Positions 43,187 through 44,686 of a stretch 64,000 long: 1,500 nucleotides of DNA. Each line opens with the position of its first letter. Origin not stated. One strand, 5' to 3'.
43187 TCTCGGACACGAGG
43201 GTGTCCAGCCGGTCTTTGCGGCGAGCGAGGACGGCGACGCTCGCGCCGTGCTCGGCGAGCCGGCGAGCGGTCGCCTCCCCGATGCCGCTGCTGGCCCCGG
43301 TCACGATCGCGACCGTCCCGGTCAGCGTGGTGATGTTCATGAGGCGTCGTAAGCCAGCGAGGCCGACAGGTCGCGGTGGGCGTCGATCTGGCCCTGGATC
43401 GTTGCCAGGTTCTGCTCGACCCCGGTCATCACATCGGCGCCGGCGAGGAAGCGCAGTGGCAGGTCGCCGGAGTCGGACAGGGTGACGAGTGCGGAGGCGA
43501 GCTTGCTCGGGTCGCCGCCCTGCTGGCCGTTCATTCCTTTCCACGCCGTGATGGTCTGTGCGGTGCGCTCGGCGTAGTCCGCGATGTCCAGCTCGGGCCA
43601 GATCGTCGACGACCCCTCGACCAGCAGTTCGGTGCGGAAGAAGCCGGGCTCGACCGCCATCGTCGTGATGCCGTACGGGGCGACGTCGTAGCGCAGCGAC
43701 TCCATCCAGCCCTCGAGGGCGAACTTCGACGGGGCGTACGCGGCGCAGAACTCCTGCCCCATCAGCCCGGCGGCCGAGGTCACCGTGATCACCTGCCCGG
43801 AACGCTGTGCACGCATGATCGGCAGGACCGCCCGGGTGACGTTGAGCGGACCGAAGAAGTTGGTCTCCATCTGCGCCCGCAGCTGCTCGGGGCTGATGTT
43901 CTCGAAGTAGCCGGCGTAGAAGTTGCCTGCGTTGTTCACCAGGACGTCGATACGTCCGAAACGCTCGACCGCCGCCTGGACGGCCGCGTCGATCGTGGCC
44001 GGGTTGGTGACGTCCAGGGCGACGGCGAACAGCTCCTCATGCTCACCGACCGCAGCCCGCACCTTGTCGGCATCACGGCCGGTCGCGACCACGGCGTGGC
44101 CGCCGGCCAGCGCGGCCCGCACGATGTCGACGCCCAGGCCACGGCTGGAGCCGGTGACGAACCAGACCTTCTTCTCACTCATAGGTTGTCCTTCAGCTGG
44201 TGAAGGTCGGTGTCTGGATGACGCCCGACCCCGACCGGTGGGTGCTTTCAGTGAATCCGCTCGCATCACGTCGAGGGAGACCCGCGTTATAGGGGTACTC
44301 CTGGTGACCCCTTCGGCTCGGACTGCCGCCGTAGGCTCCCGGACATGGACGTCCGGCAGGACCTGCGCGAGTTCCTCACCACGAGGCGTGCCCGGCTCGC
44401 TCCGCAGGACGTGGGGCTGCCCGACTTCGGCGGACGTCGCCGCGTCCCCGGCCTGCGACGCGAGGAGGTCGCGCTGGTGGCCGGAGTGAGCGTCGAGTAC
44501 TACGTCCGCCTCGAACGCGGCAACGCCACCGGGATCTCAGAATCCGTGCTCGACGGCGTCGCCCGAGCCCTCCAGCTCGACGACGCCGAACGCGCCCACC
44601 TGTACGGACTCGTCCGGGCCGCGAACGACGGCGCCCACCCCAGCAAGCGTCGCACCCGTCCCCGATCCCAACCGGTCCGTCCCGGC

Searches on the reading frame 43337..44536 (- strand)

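Call 67: search_protein_families(library=pfam, proteins=[window:43337-44536:-], max_evalue=0.001)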
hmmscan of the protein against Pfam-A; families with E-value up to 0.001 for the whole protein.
window:43337-44536:- (399 aa): 6 families
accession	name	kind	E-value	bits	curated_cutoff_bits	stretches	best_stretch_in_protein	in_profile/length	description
PF00106.31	adh_short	-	4.8e-50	170.2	26.6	1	123-306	1-188/195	short chain dehydrogenase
PF13561.12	adh_short_C2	-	1.2e-34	120.3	27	1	131-305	5-181/236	Enoyl-(Acyl carrier protein) reductase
PF08659.16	KR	-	3.9e-10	40.4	22.6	1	126-282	4-164/180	KR domain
PF13460.12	NAD_binding_10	-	3.1e-05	24.3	27.2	1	129-255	1-99/184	NAD(P)H-binding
PF01370.27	Epimerase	-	0.00015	21.7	20.9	1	126-238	2-103/240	NAD dependent epimerase/dehydratase family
PF08643.16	DUF1776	-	0.00091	19.1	25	0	204-300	101-199/294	Fungal family of unknown function (DUF1776)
